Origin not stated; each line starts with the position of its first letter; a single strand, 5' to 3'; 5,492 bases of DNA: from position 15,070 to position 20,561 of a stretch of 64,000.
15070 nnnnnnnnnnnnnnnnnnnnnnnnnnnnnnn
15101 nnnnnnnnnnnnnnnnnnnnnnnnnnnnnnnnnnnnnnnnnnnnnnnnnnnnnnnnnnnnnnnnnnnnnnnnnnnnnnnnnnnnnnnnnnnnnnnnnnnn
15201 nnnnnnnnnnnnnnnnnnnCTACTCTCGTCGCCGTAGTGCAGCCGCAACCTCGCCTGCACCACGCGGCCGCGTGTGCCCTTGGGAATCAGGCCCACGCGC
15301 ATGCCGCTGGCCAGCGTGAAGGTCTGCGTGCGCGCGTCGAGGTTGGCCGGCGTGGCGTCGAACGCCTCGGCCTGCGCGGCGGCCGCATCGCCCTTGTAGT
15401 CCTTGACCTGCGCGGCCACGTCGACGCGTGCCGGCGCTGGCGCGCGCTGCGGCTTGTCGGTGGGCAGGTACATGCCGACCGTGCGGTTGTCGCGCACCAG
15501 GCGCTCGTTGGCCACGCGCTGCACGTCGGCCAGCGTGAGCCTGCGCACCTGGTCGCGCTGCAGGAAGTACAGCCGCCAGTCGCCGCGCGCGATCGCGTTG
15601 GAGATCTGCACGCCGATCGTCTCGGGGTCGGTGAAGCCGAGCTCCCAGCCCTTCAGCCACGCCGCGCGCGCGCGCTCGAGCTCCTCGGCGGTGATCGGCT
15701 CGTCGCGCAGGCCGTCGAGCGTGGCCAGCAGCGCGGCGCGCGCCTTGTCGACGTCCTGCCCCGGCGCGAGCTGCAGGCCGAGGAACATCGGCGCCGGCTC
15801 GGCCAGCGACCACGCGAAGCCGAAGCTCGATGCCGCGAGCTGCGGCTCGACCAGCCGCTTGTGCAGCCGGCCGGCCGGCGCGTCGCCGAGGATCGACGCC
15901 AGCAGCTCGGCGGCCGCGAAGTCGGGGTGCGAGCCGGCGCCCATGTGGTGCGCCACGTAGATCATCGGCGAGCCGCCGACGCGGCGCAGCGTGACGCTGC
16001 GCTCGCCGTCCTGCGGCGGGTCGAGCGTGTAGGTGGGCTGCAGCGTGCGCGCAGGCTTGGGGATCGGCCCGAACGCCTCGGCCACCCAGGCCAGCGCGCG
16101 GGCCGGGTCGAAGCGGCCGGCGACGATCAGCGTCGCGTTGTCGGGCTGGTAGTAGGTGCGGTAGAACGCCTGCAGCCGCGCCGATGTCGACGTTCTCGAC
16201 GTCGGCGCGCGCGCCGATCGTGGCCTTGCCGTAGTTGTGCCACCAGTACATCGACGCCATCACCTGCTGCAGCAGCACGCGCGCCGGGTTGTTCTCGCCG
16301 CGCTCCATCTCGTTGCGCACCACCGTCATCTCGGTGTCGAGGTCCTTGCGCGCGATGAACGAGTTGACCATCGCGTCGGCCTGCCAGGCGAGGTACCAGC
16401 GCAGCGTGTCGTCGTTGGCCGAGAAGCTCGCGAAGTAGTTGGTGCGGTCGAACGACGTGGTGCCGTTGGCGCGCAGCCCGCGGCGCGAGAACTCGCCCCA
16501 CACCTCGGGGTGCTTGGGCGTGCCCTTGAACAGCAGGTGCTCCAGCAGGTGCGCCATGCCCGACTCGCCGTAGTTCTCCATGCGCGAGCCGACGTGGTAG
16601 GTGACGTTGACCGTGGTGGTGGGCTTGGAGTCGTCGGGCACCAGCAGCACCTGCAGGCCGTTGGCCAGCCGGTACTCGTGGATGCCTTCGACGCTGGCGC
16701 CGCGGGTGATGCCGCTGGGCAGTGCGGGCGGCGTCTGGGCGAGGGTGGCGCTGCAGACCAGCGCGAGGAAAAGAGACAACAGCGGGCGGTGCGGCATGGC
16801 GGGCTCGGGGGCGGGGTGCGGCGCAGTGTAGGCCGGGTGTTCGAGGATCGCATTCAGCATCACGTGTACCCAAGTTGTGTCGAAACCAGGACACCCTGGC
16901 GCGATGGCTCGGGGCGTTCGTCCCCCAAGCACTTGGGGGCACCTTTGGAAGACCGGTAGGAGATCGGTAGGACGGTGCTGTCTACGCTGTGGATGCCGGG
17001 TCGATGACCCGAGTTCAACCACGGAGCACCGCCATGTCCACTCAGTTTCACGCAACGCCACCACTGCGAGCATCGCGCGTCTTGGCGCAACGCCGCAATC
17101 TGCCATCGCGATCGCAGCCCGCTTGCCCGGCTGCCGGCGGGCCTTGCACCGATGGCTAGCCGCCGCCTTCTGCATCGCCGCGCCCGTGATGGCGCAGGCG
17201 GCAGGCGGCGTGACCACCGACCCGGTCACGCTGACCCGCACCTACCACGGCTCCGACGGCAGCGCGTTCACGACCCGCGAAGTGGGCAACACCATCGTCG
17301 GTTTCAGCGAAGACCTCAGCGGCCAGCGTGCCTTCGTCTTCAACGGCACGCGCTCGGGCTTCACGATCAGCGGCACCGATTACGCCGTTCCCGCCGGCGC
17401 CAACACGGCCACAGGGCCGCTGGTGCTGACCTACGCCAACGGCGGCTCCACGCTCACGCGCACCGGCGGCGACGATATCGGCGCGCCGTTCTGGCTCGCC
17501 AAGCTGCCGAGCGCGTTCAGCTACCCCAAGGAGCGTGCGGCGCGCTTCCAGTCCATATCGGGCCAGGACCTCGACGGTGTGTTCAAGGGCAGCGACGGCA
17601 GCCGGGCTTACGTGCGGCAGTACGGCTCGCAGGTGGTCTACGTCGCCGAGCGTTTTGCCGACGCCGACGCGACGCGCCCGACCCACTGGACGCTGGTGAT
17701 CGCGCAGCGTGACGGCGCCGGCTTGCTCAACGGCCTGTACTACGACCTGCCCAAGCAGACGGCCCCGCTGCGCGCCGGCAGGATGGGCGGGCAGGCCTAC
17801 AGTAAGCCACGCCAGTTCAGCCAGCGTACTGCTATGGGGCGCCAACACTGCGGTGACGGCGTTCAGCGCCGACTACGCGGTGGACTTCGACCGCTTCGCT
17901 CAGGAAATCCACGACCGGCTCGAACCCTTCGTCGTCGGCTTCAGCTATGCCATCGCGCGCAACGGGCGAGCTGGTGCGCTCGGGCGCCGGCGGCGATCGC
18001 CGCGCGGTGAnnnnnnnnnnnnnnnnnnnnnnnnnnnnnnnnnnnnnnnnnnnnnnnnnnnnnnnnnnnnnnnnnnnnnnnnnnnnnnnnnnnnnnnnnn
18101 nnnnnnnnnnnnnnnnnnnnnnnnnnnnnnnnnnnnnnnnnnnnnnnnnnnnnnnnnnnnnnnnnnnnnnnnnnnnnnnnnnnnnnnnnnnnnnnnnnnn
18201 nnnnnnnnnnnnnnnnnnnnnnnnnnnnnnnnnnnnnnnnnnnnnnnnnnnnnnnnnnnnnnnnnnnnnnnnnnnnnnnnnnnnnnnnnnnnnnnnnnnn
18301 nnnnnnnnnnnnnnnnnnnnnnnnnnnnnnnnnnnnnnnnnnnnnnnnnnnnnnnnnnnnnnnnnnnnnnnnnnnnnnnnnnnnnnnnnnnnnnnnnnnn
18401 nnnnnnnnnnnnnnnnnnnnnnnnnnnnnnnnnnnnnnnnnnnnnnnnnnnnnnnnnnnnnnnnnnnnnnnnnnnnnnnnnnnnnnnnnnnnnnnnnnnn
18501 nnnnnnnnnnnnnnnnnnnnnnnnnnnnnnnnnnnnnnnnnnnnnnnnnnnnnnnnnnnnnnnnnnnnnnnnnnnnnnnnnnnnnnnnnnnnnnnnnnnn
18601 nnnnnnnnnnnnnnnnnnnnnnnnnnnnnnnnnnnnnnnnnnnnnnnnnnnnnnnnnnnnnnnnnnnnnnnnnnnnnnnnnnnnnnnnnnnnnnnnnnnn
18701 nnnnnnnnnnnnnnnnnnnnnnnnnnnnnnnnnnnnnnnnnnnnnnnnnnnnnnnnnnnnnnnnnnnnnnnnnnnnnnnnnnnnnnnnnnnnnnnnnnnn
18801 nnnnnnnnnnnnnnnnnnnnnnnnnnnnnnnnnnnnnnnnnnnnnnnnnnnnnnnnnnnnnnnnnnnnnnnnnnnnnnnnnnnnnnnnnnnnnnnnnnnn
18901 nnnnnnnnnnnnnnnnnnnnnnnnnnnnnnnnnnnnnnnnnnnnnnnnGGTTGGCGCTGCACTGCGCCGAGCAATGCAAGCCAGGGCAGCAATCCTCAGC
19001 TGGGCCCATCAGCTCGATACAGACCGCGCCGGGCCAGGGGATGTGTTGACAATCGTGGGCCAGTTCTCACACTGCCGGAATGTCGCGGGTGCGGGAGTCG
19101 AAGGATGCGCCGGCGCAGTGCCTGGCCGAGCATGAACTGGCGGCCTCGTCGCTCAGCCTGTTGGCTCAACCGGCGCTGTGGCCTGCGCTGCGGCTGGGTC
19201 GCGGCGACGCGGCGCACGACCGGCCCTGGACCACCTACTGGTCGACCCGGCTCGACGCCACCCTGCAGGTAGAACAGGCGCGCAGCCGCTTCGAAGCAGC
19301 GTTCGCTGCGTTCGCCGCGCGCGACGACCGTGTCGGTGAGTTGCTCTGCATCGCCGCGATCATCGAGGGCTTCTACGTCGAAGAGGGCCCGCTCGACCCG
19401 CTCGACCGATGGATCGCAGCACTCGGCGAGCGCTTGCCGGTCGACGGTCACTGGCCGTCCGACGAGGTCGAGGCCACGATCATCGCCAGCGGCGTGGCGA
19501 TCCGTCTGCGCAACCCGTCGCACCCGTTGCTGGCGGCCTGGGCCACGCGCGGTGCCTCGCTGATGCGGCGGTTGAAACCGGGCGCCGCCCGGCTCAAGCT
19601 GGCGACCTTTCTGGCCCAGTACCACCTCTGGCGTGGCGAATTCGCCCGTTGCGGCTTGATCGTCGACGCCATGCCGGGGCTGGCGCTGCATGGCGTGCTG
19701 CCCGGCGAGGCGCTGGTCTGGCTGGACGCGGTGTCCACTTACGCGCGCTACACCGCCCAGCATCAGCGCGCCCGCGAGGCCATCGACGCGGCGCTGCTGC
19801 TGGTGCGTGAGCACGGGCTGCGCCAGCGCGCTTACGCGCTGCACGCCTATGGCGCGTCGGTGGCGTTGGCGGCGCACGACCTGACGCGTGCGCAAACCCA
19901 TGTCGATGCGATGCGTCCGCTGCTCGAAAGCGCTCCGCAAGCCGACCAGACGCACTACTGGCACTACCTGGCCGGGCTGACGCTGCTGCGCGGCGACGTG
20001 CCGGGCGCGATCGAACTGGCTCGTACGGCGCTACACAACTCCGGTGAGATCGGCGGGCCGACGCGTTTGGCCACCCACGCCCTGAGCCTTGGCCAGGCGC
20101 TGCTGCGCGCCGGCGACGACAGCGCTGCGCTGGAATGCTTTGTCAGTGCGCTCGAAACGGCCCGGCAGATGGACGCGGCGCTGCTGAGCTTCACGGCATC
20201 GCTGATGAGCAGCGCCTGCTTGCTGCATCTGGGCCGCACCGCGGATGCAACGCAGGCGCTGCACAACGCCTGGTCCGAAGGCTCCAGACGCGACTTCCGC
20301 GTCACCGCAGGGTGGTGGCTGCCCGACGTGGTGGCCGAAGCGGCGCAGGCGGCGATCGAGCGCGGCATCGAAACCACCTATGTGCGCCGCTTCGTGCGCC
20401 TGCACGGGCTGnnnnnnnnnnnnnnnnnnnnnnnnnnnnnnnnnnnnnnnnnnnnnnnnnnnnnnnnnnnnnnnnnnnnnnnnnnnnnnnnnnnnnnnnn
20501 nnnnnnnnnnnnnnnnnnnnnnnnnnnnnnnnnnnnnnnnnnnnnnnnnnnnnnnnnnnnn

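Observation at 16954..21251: Two near-identical tandem heptamer repeats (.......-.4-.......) flank a SARP-type regulator locus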

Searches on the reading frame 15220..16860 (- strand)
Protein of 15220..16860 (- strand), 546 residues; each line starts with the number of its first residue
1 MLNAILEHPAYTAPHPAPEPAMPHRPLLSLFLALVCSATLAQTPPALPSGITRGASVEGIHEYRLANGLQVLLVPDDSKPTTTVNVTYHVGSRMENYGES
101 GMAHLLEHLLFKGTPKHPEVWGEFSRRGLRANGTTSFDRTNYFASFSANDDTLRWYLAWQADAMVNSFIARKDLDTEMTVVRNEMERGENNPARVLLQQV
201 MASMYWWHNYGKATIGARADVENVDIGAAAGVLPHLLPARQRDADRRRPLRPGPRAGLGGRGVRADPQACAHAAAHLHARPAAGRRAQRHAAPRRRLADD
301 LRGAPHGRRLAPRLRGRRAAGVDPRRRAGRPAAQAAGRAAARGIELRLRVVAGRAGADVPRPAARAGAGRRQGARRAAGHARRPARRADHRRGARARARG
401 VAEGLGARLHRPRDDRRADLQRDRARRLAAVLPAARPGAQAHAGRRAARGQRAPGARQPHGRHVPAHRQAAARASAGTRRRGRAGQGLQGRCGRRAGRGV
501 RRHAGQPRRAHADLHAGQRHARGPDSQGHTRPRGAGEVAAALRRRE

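Call 14: search_protein_families(library=pfam, proteins=[window:15220-16860:-], max_evalue=0.01)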
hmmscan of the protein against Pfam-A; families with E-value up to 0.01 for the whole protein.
window:15220-16860:- (546 aa): 1 family
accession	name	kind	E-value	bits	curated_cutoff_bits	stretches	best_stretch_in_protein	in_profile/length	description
PF00675.25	Peptidase_M16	-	1e-22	81.1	22.3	1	71-216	2-147/149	Insulinase (Peptidase family M16)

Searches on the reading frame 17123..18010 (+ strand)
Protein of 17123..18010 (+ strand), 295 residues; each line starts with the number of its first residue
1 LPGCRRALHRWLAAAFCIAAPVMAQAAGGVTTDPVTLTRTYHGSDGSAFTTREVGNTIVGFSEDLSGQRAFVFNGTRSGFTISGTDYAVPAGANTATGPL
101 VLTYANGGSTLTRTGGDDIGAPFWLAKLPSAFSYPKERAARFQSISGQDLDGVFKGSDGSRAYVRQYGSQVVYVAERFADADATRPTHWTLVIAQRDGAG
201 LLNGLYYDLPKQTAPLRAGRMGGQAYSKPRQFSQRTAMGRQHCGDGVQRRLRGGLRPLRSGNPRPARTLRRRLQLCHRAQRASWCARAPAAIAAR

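Call 14: search_protein_families(library=pfam, proteins=[window:17123-18010:+], max_evalue=0.01)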
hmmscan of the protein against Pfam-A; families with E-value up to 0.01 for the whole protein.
window:17123-18010:+ (295 aa): 0 families

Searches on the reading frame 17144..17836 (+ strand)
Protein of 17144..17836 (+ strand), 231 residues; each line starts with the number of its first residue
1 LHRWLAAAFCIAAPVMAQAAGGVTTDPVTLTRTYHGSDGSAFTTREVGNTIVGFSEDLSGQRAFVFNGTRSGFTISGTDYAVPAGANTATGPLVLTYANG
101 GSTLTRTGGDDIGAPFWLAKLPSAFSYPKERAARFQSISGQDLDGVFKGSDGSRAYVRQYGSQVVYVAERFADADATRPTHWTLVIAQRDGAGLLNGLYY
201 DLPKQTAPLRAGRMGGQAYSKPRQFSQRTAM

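Call 75: find_homologous_proteins(query=window:17144-17836:+)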
Query window:17144-17836:+ (231 aa): 4 proteins with E <= 0.001 among 1348 candidates.
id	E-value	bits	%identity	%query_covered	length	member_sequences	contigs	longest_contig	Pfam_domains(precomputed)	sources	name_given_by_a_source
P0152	6.9e-137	473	100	94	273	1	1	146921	-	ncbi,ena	-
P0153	3.4e-125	435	87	100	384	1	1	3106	PF00144.30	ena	-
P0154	1.2e-70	256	58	97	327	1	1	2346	-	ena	-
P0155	3.4e-29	121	45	64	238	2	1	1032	-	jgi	jgi:hypothetical protein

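Call 77: find_encoding_contigs(protein=P0152, flank=10000, max_places=2)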
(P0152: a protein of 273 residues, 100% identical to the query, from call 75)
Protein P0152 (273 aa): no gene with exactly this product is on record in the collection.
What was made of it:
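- Tried and rejected: A look-up of the 100%-identical protein P0152 (146,921-bp contig) found nothing on record (call 77).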

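Call 78: find_encoding_contigs(protein=P0153, flank=3000, max_places=2)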
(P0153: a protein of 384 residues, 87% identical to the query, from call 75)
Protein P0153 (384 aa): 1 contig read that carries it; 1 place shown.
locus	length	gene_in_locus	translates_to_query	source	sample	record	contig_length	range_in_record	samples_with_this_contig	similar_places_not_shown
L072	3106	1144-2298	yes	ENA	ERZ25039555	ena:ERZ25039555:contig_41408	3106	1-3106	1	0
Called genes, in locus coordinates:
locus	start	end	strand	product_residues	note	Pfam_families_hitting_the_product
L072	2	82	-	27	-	?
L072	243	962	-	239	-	PF00675:Peptidase_M16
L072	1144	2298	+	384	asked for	PF00144:Beta-lactamase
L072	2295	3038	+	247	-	PF00144:Beta-lactamase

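Call 79: find_encoding_contigs(protein=P0154, flank=3000, max_places=2)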
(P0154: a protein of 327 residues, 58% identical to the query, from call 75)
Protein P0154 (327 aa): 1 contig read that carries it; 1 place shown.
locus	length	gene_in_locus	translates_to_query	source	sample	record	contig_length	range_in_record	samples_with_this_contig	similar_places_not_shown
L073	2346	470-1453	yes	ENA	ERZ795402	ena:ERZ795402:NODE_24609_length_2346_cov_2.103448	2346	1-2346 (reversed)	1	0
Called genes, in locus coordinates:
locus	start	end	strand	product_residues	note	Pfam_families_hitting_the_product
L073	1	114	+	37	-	?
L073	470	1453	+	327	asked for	-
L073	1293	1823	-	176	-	-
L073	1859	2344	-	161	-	?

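Call 86: search_protein_families(library=ncbifam, proteins=[L072:1144-2295:+, L072:2295-3035:+], max_evalue=0.01)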
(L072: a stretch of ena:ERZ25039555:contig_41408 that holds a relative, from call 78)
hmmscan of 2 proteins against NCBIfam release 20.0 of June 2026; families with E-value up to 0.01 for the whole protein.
L072:1144-2295:+ (384 aa): 0 families

L072:2295-3035:+ (247 aa): 0 families

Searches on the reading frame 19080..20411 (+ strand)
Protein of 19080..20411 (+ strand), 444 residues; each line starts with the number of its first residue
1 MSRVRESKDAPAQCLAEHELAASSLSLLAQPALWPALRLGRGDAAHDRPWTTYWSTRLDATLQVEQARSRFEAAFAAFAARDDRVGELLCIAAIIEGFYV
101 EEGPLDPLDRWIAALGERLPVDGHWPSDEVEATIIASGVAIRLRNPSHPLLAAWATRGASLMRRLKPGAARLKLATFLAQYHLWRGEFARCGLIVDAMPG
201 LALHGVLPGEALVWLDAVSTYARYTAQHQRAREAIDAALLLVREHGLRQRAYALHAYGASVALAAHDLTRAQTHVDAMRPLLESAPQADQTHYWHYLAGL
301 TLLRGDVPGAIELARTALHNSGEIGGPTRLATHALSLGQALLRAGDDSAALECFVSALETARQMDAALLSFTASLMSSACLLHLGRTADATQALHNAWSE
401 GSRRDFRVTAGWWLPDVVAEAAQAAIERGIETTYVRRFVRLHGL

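Call 87: search_protein_families(library=pfam, proteins=[window:19080-20411:+], max_evalue=10)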
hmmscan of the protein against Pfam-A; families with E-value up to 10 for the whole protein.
window:19080-20411:+ (444 aa): 5 families
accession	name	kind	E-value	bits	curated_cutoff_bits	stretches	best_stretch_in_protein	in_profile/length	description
PF13424.12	TPR_12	-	2.6e-06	27.9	30.1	1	294-363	6-77/77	Tetratricopeptide repeat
PF00515.34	TPR_1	-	0.061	13.6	27.8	1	336-360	6-30/34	Tetratricopeptide repeat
PF13176.12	TPR_7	-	0.27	11.9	27.9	1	336-364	4-32/36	Tetratricopeptide repeat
PF07719.23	TPR_2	-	0.46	11.2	27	1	337-359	7-29/34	Tetratricopeptide repeat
PF19757.4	DUF6244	-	0.76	10.8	31.6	1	200-244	39-84/87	Family of unknown function (DUF6244)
